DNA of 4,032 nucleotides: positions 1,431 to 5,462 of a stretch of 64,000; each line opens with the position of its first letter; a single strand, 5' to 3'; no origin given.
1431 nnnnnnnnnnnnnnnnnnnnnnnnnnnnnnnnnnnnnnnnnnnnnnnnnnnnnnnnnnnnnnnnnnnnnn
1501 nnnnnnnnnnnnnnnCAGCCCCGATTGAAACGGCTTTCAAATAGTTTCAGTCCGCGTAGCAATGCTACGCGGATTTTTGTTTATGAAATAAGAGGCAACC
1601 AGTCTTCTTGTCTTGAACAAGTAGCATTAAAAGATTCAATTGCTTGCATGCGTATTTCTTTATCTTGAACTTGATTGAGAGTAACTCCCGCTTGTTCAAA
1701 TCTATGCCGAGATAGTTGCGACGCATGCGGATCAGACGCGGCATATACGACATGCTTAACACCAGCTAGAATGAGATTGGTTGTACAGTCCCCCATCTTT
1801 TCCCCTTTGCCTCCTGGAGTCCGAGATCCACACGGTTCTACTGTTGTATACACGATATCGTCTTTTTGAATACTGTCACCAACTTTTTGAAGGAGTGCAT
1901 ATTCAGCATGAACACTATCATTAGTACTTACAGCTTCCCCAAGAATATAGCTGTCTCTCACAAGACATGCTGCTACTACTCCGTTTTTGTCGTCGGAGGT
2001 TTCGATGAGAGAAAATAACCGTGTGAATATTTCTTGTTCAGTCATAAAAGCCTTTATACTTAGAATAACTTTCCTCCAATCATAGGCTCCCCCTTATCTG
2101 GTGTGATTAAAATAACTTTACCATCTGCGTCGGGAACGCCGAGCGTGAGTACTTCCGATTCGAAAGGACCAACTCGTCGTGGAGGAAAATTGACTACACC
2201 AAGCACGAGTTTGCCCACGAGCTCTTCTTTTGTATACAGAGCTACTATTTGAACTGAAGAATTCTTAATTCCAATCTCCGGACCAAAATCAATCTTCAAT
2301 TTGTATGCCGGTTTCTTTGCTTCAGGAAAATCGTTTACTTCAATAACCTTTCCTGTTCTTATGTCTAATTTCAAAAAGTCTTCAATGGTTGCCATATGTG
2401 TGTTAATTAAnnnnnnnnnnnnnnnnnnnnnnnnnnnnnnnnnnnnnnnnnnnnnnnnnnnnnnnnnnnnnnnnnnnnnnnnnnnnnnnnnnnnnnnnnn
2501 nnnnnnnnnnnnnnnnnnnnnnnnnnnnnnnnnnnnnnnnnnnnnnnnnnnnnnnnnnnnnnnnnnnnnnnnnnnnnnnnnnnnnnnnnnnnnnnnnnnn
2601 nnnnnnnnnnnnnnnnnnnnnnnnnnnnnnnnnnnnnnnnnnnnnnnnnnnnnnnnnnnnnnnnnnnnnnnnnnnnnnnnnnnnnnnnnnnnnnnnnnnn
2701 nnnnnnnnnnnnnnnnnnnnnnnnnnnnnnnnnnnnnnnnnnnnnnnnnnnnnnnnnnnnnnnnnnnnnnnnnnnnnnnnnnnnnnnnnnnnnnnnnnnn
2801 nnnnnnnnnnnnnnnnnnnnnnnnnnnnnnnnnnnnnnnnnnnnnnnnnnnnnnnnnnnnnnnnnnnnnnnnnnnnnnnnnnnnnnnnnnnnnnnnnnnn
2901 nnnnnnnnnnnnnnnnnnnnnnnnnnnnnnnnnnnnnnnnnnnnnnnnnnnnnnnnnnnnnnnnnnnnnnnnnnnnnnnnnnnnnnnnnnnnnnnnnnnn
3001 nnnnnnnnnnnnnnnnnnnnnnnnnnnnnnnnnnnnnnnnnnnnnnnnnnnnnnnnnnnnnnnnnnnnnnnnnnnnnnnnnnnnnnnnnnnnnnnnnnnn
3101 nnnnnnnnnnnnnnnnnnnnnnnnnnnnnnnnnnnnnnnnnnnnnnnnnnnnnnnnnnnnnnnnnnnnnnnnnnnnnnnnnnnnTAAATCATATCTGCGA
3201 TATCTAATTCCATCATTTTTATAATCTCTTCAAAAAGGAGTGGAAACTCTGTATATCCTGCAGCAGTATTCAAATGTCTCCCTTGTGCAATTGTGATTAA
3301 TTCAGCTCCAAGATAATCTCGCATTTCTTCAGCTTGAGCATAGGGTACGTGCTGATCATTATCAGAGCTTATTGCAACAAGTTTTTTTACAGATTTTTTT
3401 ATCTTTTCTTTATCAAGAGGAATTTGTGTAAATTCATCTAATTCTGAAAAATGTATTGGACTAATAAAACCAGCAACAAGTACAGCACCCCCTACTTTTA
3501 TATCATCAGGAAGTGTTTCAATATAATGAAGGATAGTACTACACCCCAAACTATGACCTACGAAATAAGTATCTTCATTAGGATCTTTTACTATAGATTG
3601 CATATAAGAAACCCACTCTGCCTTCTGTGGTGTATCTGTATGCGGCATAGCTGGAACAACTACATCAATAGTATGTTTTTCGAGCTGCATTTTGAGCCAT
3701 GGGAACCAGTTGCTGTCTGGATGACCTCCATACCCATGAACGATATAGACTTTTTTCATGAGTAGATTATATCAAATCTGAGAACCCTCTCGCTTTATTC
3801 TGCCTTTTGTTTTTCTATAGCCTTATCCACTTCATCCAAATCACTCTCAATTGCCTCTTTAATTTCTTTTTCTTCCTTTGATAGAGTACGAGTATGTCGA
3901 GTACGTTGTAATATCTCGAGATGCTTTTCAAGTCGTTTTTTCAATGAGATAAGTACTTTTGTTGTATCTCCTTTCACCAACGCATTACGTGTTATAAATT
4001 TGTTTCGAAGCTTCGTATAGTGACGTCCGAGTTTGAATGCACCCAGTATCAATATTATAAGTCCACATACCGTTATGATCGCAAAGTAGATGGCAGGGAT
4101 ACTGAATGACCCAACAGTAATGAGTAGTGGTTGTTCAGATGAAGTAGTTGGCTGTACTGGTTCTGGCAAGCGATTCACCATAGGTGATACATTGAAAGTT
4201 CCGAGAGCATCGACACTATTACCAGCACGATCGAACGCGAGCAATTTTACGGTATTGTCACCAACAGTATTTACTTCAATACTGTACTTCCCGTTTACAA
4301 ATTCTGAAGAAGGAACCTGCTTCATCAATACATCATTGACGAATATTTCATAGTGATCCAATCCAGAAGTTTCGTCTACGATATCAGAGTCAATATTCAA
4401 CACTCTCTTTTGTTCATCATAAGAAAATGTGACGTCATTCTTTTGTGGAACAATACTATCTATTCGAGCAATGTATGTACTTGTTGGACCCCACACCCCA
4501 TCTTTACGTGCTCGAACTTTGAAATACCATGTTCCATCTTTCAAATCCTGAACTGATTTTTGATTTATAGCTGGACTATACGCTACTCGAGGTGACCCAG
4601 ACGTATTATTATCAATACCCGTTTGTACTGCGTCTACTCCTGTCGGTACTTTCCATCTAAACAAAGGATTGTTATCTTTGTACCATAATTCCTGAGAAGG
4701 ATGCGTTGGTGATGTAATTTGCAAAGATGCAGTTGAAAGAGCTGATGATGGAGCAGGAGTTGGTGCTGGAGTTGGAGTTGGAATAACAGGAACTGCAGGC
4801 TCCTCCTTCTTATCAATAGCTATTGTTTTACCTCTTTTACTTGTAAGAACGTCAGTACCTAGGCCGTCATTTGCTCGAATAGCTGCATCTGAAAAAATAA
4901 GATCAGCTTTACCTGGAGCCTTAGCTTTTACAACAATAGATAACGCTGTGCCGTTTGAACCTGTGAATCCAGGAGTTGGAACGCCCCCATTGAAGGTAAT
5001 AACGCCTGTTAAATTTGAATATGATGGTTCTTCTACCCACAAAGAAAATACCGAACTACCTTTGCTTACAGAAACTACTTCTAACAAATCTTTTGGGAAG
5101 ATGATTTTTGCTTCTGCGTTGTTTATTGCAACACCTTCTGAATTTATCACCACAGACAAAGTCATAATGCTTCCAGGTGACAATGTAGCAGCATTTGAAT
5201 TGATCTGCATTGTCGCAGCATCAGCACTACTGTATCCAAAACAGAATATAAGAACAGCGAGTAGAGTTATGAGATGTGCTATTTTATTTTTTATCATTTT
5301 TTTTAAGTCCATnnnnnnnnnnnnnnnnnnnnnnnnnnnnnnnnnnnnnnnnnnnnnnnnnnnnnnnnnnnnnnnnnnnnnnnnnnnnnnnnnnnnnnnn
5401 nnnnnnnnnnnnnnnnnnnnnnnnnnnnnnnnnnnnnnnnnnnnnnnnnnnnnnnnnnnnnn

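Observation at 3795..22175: Cohesin-dockerin tethering of a 5,419-aa surface fibre in a small-genome bacterium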

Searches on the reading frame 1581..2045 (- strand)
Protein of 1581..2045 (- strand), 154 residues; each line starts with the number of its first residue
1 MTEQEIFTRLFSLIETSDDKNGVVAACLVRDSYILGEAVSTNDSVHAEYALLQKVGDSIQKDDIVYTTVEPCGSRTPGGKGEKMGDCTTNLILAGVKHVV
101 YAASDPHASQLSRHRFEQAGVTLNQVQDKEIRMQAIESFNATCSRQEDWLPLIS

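Call 21: search_protein_families(library=pfam, proteins=[window:1581-2045:-], max_evalue=0.001)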
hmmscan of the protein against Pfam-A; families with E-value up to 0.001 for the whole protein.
window:1581-2045:- (154 aa): 3 families
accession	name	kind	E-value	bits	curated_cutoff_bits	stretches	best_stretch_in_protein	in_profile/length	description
PF00383.29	dCMP_cyt_deam_1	-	4.7e-10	39.7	25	1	5-102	6-101/102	Cytidine and deoxycytidylate deaminase zinc-binding region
PF18785.7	Inv-AAD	-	3.6e-05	24.1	26.5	1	53-131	44-122/129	Invertebrate-AID/APOBEC-deaminase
PF14437.12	MafB19-deam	-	0.00011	22.6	27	1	3-114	3-116/142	MafB19-like deaminase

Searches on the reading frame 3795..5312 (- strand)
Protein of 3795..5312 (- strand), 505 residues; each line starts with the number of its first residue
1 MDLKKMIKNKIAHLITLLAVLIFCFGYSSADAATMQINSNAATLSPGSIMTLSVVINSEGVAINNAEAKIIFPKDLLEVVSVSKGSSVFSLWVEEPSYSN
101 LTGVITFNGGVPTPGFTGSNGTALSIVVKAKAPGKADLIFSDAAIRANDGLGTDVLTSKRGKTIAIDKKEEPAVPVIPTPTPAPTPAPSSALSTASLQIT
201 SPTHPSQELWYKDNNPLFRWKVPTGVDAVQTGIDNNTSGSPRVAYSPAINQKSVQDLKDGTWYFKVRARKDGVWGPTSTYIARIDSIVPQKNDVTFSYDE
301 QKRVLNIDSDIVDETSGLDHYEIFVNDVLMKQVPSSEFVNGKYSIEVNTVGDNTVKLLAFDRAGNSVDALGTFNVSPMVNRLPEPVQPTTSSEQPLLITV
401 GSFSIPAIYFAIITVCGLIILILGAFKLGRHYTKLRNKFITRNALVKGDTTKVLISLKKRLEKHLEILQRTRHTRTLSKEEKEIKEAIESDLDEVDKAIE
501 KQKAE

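Call 6: search_protein_families(library=pfam, proteins=[window:3795-5312:-], max_evalue=0.1)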
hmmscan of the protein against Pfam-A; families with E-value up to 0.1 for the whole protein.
window:3795-5312:- (505 aa): 1 family
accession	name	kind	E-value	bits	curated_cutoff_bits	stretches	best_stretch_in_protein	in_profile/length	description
PF00963.24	Cohesin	-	0.0014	19.3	24.1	1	35-144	3-81/139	Cohesin domain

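Call 8: search_solved_structures(query=window:3795-5312:-, max_evalue=10, show_alignments=2)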
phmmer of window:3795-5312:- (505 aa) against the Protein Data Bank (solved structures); distinct sequences matched with E-value up to 10: 3.
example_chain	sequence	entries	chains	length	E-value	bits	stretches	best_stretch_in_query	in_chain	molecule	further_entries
8bcv_E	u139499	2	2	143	0.37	12.7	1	155-200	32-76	Photosystem I reaction center subunit IV | Photosystem I reaction center subunit IV A, chloroplastic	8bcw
3lcn_C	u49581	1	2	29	2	10.3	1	447-474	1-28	mRNA transport factor GFD1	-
6cgh_A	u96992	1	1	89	9.3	8.1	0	431-505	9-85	DnaJ homolog subfamily C member 2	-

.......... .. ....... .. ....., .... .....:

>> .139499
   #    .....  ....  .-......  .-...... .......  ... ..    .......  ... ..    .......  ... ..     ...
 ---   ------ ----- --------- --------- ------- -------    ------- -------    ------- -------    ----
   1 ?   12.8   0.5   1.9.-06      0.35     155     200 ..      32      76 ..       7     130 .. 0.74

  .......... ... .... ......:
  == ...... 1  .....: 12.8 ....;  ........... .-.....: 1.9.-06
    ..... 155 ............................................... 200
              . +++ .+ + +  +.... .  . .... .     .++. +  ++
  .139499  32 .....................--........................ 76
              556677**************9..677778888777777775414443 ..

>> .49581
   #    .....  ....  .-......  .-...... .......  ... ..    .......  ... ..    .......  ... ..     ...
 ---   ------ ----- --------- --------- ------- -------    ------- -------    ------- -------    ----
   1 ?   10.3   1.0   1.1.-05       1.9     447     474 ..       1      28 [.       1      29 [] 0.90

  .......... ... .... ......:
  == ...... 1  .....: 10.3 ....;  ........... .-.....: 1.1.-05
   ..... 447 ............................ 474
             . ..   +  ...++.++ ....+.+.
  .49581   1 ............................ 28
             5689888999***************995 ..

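Call 11: find_homologous_proteins(query=window:3795-5312:-)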
Query window:3795-5312:- (505 aa): 609 proteins with E <= 0.001 among 8000 candidates; the best 120 are listed.
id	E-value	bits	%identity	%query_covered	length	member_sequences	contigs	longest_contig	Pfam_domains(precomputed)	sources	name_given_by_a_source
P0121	0.0e+0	1100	100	99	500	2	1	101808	-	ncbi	ncbi:MAG: hypothetical protein RL094_736 [Candidatus Parcubacteria bacterium]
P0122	1.6e-244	830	76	99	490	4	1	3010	-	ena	-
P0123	6.7e-232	788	73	99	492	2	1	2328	-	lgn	-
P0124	3.6e-228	776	69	100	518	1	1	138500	-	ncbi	-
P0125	1.8e-225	767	68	100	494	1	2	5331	-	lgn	-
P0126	8.2e-225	765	69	100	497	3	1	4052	-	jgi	jgi:hypothetical protein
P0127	6.7e-224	762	67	100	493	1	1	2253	-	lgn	-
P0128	1.1e-221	755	68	100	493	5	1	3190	-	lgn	-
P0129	1.6e-220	751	68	99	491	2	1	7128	-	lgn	-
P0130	4.9e-217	739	68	100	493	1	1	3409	-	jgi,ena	-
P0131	5.3e-216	736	66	100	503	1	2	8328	-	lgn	-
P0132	1.6e-214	731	67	100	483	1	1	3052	-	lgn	-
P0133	1.3e-213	728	66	100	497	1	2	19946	-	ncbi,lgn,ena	-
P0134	2.0e-212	724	67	100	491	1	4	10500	-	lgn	-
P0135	2.8e-212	724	64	100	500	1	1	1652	-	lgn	-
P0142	3.3e-206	704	64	100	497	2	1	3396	PF00963.25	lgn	-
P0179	7.4e-175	600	58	94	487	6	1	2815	PF00963.25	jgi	jgi:hypothetical protein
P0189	2.1e-162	559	51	99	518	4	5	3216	PF00963.25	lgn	-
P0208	5.6e-148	512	50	81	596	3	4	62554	PF00963.25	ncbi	-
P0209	2.9e-147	509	54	79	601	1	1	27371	PF00963.25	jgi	jgi:hypothetical protein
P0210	4.1e-147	509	52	79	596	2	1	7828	PF00963.25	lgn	-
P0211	8.7e-147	508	51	79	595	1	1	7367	PF00963.25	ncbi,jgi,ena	jgi:hypothetical protein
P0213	1.8e-144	500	53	77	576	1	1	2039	PF00963.25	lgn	-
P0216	5.6e-143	495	51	76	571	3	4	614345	PF24893.1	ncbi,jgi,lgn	ncbi:MAG: cohesin domain-containing protein [Candidatus Paceibacterota bacterium]|jgi:hypothetical p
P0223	2.3e-141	490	54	74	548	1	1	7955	PF00963.25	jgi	-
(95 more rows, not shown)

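Call 13: search_protein_families(library=pfam, proteins=[P0216, P0208, P0142], max_evalue=0.01)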
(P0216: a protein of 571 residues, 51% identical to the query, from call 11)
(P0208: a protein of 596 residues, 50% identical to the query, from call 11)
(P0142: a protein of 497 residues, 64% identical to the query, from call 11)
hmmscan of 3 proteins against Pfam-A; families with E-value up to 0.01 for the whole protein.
P0216 (571 aa): 2 families
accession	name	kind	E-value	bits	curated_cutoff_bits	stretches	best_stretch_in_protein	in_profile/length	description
PF24893.1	DUF7743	-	4.7e-06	26.7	27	1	278-386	2-112/120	Domain of unknown function (DUF7743)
PF19077.6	Big_13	-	0.00022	22.1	27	0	194-280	13-102/102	Bacterial Ig-like domain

P0208 (596 aa): 1 family
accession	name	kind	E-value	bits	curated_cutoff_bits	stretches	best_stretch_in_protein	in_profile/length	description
PF00963.24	Cohesin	-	3.7e-06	27.6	24.1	1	37-145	3-119/139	Cohesin domain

P0142 (497 aa): 1 family
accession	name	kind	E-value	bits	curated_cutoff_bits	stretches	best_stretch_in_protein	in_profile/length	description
PF00963.24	Cohesin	-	1.6e-05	25.5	24.1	1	43-149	10-123/139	Cohesin domain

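Call 17: search_solved_structures(query=A2, max_evalue=10, show_alignments=3)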
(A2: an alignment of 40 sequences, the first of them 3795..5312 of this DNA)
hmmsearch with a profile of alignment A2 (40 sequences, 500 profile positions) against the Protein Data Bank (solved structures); distinct sequences matched with E-value up to 10: 2.
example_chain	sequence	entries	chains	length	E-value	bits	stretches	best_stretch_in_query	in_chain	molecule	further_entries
3lcn_C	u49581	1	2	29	0.53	12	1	442-469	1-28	mRNA transport factor GFD1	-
6k97_A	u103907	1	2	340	0.84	11.4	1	340-378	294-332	Fusion DH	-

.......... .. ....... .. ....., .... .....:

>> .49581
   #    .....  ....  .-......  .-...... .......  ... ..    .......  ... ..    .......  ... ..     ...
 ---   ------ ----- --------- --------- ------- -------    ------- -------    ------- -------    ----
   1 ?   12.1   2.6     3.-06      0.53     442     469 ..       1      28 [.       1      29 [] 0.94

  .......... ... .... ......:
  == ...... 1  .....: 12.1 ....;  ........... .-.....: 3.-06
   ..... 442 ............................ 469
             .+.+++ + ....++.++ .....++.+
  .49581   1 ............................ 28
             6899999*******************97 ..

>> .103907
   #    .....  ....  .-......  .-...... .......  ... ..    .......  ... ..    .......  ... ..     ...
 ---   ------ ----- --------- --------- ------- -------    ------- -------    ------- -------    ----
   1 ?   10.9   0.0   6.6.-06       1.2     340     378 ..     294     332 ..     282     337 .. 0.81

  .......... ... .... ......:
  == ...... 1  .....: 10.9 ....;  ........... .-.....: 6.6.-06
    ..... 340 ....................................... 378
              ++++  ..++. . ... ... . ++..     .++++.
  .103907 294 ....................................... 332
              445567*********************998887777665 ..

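Call 41: search_protein_families(library=ncbifam, proteins=[window:3795-5312:-], max_evalue=0.1)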
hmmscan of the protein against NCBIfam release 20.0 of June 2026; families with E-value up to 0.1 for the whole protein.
window:3795-5312:- (505 aa): 1 family
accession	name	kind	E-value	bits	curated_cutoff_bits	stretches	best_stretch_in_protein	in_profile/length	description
NF047446.1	barrel_OmpL47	domain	0.0005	20.5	40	1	312-366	12-58/68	OmpL47-type beta-barrel domain-containing protein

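Call 49: predict_structure(alignment_id=A2)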
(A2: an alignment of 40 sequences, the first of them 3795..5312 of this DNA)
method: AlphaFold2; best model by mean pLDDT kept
length: 505 residues; sequences in the alignment: 40
mean_pLDDT: 79.6   pTM: 0.46
mean pLDDT of the five models: 79.6, 78.0, 77.9, 76.6, 76.4
residues with pLDDT >= 90: 159; 70-90: 234; 50-70: 68; < 50: 44
segments of 3 or more residues with pLDDT < 50: 1-6, 170-183, 185-193, 380-394
pLDDT, mean of each block of 10 residues (from residue 1): 51 76 62 85 83 86 84 90 71 74 84 63 87 90 83 85 81 38 38 63 91 95 89 89 93 95 93 87 94 93 92 92 93 92 90 94 94 76 40 50 68 83 77 64 66 81 85 83 87 86 76
secondary structure, 60 per line:
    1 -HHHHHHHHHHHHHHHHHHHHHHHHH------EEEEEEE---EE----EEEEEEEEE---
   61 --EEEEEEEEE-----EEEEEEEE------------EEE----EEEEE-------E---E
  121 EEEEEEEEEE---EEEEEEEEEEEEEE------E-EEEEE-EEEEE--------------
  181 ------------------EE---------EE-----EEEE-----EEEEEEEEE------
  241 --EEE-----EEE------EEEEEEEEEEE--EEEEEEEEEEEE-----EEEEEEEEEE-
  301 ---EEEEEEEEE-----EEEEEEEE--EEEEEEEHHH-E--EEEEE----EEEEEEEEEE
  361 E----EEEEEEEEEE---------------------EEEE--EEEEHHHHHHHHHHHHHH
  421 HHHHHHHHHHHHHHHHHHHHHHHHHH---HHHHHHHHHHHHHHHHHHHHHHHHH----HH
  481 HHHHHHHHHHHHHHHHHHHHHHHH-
elements in order: H2-26 E33-39 E49-57 E63-71 E77-84 E97-99 E104-108 E120-130 E134-147 E156-160 E162-166 E217-220 E226-234 E243-245 E251-253 E260-270 E273-284 E290-299 E304-312 E318-325 E328-334 E342-346 E351-361 E366-375 E397-400 E403-406 H407-446 H450-474 H479-504

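Call 53: fold_search(model_id=the predicted structure, library=pdb)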
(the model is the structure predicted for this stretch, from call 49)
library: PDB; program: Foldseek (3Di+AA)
matches with E <= 10: 1695; with E <= 0.001: 421
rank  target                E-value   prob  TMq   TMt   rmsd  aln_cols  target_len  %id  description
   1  2w1n                  1.9e-11  1.00  0.22  0.45  22.9       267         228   14  cohesin and fibronectin type-III double module construct from the Clostridium perfringens glycoside hydrolase GH84C (released 2009-02-03)
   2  3lso_A                3.2e-10  1.00  0.17  0.19  25.3       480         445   11  Crystal structure of Putative membrane anchored protein from Corynebacterium diphtheriae (released 2010-02-23)
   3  3l8q_A                9.4e-10  1.00  0.23  0.33  21.3       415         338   11  Structure analysis of the type II cohesin dyad from the adaptor ScaA scaffoldin of Acetivibrio cellulolyticus (released 2010-05-05)
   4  3l8q_D                2.2e-09  1.00  0.22  0.32  22.6       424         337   11  Structure analysis of the type II cohesin dyad from the adaptor ScaA scaffoldin of Acetivibrio cellulolyticus (released 2010-05-05)
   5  3l8q_B                3.0e-09  1.00  0.22  0.32  22.8       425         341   12  Structure analysis of the type II cohesin dyad from the adaptor ScaA scaffoldin of Acetivibrio cellulolyticus (released 2010-05-05)
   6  8yyl_B                3.2e-09  1.00  0.25  0.25  28.1       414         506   10  Cryo-EM structure of the complex IR with one insulin (released 2025-04-09)
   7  3l8q_C                3.4e-09  1.00  0.22  0.32  20.1       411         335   10  Structure analysis of the type II cohesin dyad from the adaptor ScaA scaffoldin of Acetivibrio cellulolyticus (released 2010-05-05)
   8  7v3p_B                4.2e-09  1.00  0.25  0.17  25.1       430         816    9  Cryo-EM structure of the IGF1R/insulin complex (released 2022-08-17)
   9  6xay_B                5.1e-09  1.00  0.20  0.31  19.1       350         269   12  Structure of a fragment of human fibronectin containing the 10th, 11th and 12th type III domains (released 2021-06-09)
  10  7ne1_B                5.1e-09  1.00  0.21  0.31  24.3       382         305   11  Structure of the complex between Netrin-1 and its receptor Neogenin (released 2021-03-31)
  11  5u8q_A                5.4e-09  1.00  0.25  0.17  27.1       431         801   10  Structure of the ectodomain of the human Type 1 insulin-like growth factor receptor in complex with IGF-I (released 2018-02-28)
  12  7c7u_B                5.7e-09  1.00  0.19  0.17  24.4       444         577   10  Biofilm associated protein - BSP domain (released 2021-05-12)
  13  2yn5_A                6.0e-09  1.00  0.28  0.47  18.8       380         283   14  Structural insight into the giant calcium-binding adhesin SiiE: implications for the adhesion of Salmonella enterica t (released 2013-04-03)
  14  5u8r_A                6.7e-09  1.00  0.24  0.16  27.0       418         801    9  Structure of the ectodomain of the human Type 1 insulin-like growth factor receptor (released 2018-02-28)
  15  6xay_C                7.9e-09  1.00  0.20  0.30  19.4       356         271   13  Structure of a fragment of human fibronectin containing the 10th, 11th and 12th type III domains (released 2021-06-09)
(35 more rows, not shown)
